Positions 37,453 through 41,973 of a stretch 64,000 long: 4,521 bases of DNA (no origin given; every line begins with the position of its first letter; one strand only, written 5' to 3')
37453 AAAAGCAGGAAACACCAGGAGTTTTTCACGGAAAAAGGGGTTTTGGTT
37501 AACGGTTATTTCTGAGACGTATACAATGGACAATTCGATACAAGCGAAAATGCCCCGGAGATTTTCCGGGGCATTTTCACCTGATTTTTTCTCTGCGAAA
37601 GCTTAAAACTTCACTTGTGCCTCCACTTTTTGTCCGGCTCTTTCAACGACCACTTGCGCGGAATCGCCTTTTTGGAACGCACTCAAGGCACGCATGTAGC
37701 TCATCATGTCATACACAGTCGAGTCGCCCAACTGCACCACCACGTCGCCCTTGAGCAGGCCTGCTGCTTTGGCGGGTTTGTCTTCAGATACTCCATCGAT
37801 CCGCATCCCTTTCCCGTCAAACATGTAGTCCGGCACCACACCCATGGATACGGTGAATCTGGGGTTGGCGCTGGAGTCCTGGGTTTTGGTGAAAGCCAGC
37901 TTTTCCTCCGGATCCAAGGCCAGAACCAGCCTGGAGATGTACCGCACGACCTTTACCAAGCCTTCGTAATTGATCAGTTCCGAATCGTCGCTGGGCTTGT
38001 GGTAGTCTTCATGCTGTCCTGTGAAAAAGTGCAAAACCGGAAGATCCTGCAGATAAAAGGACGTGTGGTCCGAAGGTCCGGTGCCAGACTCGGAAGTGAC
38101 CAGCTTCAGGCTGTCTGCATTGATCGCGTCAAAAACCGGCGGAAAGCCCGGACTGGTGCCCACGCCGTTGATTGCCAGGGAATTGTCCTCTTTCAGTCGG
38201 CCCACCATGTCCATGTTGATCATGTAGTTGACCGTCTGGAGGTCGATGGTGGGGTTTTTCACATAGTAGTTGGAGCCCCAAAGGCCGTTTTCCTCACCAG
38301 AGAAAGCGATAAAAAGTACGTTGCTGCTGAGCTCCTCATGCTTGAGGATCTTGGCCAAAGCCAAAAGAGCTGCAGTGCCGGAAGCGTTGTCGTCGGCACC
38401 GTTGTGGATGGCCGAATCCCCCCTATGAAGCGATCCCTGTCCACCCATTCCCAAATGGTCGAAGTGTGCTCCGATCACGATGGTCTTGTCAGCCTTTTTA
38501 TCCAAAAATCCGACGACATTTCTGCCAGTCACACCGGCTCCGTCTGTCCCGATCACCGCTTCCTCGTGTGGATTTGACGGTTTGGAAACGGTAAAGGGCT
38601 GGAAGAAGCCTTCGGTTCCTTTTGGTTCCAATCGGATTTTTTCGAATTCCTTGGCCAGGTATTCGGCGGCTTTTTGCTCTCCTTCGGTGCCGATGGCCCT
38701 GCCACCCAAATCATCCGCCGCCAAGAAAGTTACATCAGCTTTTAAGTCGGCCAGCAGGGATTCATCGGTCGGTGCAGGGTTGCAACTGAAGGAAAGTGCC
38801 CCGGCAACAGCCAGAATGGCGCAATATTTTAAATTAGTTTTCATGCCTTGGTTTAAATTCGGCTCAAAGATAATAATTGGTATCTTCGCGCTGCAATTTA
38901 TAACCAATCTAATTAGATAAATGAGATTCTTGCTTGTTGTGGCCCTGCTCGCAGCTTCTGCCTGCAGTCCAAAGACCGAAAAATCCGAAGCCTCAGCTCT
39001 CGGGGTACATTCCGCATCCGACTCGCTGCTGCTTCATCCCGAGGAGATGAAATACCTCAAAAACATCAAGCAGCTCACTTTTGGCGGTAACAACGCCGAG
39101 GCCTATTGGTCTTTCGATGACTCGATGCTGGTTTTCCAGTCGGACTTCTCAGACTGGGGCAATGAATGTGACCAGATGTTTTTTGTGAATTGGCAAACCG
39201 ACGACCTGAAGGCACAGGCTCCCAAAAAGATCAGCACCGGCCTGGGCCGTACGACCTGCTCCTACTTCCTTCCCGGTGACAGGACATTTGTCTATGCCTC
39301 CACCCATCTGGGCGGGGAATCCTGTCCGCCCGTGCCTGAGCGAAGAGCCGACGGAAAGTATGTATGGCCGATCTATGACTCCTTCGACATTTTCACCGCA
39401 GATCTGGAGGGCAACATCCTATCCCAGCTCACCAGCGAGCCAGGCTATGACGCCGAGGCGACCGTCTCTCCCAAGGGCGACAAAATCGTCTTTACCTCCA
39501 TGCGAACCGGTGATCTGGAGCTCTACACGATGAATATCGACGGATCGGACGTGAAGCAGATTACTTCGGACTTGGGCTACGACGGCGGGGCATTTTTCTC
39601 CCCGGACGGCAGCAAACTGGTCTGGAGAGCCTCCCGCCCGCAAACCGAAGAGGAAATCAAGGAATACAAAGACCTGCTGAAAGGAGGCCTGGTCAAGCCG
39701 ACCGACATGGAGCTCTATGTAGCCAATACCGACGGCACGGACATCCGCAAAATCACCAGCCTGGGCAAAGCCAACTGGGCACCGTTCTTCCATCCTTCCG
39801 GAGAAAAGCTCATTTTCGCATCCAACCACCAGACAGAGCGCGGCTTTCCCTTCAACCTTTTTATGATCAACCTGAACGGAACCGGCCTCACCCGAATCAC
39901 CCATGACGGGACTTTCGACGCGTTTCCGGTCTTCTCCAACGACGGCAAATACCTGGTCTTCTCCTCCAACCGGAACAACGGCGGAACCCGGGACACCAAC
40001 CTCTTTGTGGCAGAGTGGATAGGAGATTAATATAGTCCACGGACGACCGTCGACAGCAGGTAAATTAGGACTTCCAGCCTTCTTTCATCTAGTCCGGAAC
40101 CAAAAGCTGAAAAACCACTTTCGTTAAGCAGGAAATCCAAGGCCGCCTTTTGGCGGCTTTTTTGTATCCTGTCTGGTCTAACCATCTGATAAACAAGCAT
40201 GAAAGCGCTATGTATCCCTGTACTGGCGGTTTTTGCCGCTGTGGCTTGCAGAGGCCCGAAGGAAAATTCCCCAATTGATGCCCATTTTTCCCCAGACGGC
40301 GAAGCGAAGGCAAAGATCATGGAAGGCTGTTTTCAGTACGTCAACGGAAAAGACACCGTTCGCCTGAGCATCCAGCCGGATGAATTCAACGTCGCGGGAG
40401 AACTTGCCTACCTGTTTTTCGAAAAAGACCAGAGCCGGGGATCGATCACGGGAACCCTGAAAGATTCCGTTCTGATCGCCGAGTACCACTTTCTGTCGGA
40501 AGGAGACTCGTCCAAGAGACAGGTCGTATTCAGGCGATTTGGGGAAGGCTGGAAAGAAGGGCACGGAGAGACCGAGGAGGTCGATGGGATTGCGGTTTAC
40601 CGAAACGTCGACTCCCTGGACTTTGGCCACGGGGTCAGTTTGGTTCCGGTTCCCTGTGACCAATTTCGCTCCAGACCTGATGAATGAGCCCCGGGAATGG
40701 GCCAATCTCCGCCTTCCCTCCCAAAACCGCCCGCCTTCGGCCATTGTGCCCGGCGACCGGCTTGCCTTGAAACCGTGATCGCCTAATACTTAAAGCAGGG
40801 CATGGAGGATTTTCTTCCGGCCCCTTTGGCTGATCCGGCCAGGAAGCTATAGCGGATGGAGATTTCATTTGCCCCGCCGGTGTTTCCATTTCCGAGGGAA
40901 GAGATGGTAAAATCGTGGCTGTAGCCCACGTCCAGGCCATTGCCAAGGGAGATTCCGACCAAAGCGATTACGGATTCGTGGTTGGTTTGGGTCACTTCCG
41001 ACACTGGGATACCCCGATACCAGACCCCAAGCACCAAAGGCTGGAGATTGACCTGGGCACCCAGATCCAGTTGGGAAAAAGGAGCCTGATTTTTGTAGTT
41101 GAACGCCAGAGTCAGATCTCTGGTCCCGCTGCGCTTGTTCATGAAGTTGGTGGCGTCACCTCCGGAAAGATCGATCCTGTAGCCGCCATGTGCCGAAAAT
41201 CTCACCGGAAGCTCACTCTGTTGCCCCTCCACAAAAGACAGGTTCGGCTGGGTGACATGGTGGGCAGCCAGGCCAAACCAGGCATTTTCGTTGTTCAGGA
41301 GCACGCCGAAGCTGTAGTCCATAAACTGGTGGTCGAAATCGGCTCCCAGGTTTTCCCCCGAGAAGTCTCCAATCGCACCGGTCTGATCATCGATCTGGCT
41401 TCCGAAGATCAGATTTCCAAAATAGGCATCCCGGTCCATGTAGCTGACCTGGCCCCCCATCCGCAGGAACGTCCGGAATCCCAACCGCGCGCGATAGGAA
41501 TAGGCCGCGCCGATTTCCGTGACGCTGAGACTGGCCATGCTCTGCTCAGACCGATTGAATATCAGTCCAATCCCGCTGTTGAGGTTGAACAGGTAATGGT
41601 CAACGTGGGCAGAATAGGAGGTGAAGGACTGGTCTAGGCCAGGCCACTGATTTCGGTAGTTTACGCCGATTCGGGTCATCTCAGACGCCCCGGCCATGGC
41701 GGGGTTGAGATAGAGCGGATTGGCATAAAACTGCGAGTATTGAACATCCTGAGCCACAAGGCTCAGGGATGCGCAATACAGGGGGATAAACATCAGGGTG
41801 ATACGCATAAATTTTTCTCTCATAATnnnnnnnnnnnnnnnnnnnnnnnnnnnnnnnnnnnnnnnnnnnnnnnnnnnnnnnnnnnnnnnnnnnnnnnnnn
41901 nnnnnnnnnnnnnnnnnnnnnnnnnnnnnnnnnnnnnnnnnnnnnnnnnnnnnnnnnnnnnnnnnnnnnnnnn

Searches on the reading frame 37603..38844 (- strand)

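Call 61: search_protein_families(library=pfam, proteins=[window:37603-38844:-], max_evalue=0.0001)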
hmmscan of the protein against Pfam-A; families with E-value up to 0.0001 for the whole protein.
window:37603-38844:- (413 aa): 3 families
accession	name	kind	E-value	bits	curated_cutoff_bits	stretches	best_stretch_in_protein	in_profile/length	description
PF04389.22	Peptidase_M28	-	3.7e-40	138.1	21.3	1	109-306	1-192/193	Peptidase family M28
PF13180.12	PDZ_2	-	1.4e-09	38.6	27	1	346-412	13-79/80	PDZ domain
PF01546.33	Peptidase_M20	-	3.1e-06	27.7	24.6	1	148-307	31-204/206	Peptidase family M20/M25/M40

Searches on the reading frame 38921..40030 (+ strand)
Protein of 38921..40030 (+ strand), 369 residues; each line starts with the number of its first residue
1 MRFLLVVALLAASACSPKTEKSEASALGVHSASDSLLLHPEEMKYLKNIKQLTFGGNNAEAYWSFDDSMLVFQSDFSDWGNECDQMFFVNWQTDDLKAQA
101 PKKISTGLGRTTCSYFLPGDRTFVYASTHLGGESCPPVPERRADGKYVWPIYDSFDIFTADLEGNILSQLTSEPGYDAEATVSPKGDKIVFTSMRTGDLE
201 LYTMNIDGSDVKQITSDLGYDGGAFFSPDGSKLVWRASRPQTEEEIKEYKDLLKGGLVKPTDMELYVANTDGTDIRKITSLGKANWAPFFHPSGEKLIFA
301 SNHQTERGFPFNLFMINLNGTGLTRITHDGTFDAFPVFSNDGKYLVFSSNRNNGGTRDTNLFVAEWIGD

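Call 61: search_protein_families(library=pfam, proteins=[window:38921-40030:+], max_evalue=0.0001)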
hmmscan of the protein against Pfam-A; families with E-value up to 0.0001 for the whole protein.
window:38921-40030:+ (369 aa): 2 families
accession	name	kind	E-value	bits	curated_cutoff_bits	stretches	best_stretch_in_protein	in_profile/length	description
PF07676.18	PD40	-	3.4e-32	110.1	20.9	3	168-202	2-37/38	WD40-like Beta Propeller Repeat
PF00930.27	DPPIV_N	-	2.3e-05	23.7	22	0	158-217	26-81/354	Dipeptidyl peptidase IV (DPP IV) N-terminal region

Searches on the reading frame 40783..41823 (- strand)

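Call 61: search_protein_families(library=pfam, proteins=[window:40783-41823:-], max_evalue=0.0001)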
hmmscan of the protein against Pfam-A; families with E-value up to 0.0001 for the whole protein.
window:40783-41823:- (346 aa): 1 family
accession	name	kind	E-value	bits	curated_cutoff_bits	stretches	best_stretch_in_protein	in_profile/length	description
PF11751.14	PorP_SprF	-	8.8e-69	232.5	22.3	1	24-325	4-273/273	Type IX secretion system membrane protein PorP/SprF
